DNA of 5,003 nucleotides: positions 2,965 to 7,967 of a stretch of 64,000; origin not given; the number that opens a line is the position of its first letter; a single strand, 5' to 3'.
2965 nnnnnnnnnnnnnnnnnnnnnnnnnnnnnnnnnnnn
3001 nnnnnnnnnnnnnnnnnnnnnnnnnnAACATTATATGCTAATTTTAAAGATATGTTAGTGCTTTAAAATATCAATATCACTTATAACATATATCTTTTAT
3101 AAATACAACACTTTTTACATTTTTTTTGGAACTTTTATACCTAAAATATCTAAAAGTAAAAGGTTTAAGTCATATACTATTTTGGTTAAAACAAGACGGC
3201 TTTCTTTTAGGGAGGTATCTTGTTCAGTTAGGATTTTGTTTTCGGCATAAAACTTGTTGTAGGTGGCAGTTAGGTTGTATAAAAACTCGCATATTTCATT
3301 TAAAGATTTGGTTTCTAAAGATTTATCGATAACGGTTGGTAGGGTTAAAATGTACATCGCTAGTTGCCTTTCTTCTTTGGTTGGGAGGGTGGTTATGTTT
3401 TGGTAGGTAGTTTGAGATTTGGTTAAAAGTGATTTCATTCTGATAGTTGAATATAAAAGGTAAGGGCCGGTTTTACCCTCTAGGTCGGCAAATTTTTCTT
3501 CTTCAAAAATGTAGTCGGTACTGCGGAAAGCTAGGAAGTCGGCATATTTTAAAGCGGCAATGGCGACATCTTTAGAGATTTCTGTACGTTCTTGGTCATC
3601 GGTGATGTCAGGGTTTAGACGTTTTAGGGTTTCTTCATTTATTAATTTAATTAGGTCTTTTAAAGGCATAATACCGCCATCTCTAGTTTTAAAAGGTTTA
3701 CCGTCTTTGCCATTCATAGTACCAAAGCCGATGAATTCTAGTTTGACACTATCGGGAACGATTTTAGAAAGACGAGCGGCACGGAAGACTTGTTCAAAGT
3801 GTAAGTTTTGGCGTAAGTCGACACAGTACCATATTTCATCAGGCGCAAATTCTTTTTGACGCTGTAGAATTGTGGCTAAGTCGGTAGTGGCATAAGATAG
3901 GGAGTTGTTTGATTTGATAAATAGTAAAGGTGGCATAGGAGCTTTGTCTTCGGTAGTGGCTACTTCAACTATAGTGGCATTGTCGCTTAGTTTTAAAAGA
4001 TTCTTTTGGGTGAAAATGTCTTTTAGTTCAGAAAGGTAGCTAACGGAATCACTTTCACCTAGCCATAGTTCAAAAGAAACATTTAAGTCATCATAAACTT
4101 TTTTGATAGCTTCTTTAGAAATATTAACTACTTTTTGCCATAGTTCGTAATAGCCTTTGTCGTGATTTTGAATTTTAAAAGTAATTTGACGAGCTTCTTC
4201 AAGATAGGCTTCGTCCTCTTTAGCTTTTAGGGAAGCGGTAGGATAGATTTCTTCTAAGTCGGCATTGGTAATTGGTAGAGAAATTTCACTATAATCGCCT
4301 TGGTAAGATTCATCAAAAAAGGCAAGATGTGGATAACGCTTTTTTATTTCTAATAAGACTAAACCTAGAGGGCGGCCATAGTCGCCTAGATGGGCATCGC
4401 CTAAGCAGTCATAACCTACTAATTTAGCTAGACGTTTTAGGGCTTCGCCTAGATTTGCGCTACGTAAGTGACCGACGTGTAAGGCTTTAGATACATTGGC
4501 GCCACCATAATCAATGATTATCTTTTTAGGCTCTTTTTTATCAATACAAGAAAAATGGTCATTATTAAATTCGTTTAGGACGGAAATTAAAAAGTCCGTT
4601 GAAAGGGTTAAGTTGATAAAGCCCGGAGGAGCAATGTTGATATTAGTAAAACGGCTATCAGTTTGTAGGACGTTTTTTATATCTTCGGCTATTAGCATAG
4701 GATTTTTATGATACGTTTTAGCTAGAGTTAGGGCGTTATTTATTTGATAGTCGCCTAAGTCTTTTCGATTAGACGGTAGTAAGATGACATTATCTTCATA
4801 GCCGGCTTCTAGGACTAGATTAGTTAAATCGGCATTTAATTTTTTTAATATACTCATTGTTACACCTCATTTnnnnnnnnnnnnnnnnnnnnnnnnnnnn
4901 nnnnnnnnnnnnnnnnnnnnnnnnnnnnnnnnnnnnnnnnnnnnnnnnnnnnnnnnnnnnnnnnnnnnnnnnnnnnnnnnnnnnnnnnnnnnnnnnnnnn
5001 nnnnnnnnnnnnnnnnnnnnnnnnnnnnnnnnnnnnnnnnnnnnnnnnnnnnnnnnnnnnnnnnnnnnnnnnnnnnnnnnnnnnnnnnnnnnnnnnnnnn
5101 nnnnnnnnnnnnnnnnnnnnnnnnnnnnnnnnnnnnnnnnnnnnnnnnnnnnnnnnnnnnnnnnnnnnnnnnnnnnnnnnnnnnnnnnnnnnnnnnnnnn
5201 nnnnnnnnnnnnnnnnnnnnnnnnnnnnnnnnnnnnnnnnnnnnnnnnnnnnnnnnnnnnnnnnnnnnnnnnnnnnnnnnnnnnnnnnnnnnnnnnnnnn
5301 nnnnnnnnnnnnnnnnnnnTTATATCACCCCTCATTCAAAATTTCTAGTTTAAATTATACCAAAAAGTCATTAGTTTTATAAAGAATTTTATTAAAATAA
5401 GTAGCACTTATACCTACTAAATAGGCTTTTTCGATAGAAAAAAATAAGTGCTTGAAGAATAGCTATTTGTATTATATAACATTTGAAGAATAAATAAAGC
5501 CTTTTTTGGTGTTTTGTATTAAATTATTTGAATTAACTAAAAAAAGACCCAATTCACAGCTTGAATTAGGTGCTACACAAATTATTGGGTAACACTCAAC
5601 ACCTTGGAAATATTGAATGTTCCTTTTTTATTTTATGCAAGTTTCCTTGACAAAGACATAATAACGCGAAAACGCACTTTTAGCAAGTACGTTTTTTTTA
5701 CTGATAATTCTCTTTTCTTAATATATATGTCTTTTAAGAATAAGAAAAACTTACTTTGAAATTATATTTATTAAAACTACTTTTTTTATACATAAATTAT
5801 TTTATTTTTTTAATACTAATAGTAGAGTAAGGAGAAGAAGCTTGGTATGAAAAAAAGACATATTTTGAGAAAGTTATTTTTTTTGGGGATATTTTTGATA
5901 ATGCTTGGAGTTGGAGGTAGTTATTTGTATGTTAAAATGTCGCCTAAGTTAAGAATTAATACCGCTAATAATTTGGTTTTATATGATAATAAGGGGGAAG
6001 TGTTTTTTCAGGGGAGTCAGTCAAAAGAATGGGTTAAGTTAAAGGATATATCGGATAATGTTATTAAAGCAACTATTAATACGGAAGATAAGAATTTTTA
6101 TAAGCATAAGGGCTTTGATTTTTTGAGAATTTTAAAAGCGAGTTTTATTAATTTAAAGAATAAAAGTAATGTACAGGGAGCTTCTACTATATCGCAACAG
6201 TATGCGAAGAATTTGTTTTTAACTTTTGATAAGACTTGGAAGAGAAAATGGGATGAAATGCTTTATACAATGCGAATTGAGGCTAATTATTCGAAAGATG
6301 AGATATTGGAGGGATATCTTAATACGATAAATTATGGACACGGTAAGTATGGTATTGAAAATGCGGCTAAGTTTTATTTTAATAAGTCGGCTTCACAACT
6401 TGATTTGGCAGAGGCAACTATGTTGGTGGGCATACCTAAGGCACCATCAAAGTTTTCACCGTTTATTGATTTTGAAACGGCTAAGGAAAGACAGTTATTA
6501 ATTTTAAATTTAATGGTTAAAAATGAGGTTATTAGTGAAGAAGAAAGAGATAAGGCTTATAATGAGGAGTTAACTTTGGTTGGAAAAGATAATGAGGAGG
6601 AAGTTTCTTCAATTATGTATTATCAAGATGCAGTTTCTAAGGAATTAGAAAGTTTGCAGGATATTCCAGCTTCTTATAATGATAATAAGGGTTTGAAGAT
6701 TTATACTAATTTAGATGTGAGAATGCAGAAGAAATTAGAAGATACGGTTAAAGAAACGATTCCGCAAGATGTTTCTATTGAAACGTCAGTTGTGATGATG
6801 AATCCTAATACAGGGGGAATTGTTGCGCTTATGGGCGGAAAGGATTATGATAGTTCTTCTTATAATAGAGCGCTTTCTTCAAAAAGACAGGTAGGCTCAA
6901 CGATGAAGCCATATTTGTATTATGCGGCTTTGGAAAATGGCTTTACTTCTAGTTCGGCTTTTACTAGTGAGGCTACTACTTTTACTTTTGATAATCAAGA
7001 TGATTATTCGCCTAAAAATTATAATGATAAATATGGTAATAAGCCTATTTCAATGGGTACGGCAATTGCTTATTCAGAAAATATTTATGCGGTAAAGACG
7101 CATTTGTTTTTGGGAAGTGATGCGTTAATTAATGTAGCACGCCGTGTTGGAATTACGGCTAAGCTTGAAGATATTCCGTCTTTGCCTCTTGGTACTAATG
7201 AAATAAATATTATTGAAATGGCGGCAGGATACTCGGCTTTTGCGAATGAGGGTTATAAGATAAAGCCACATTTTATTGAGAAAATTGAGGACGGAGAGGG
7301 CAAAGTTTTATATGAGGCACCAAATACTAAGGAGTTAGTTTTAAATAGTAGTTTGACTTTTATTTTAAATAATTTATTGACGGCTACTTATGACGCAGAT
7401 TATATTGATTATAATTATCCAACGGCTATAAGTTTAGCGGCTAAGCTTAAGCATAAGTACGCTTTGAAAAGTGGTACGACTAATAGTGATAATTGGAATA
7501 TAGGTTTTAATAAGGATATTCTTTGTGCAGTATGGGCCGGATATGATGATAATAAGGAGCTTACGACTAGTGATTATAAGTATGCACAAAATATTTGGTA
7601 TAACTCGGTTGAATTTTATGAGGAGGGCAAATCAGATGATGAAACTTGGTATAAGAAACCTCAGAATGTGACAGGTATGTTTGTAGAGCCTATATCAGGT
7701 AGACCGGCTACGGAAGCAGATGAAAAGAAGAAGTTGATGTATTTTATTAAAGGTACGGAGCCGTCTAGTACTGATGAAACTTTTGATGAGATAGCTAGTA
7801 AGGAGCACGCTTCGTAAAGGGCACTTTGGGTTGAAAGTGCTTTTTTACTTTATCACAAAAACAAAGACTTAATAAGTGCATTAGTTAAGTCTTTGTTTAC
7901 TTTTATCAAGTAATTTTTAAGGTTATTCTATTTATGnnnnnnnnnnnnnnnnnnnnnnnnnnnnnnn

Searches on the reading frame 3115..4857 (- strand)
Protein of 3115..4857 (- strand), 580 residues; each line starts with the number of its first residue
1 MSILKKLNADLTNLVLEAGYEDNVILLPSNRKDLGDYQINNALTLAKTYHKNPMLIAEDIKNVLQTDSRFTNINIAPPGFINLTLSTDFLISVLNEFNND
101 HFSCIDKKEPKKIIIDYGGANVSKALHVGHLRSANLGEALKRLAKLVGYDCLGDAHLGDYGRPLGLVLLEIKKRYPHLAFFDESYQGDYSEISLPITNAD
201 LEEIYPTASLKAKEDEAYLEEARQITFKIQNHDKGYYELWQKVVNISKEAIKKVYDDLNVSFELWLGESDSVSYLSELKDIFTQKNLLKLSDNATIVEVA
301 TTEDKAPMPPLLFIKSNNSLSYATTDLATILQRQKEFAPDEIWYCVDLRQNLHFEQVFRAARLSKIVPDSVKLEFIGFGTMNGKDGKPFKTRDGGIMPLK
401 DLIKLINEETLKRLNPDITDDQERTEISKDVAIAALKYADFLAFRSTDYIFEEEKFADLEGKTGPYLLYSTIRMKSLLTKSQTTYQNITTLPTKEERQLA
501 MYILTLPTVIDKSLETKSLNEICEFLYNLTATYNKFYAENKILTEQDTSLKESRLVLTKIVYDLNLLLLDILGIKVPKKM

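Call 27: search_protein_families(library=pfam, proteins=[window:3115-4857:-], max_evalue=0.01)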
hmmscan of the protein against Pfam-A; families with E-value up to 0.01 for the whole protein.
window:3115-4857:- (580 aa): 3 families
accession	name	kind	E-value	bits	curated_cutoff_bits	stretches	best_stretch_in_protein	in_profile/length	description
PF00750.26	tRNA-synt_1d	-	3.8e-69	233.7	23.3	1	104-452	13-348/349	tRNA synthetases class I (R), catalytic domain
PF05746.21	DALR_1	-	3.4e-19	69.5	22.3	1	467-580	1-117/117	DALR anticodon binding domain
PF03485.21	Arg_tRNA_synt_N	-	1.8e-17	64.2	21.5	1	4-85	4-85/85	Arginyl tRNA synthetase N terminal domain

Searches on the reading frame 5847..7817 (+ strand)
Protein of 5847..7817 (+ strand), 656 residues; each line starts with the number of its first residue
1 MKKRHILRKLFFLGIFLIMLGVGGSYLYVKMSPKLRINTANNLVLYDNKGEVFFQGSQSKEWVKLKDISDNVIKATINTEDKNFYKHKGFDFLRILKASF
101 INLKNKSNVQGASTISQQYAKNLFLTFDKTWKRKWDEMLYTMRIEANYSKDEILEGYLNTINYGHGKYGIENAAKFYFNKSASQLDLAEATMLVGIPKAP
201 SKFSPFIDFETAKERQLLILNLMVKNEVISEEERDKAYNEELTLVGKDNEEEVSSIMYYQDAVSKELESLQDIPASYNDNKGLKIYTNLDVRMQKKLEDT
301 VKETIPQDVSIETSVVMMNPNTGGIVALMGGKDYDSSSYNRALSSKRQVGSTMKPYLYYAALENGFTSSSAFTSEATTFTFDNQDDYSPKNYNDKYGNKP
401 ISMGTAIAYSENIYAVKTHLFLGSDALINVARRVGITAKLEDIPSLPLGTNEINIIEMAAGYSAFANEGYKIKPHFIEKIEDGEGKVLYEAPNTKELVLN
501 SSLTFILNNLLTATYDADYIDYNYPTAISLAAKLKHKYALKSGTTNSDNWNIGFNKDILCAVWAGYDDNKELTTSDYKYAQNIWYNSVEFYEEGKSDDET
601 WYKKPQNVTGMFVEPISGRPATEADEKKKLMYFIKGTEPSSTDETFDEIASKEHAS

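Call 6: search_protein_families(library=pfam, proteins=[window:5847-7817:+], max_evalue=0.01)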
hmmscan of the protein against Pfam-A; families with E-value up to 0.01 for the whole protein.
window:5847-7817:+ (656 aa): 2 families
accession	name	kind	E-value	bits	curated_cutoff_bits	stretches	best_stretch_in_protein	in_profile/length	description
PF00912.28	Transgly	-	1.3e-61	207.5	27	1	56-223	10-177/178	Transglycosylase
PF00905.27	Transpeptidase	-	5.9e-28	98.4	22.1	1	314-550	2-247/299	Penicillin binding protein transpeptidase domain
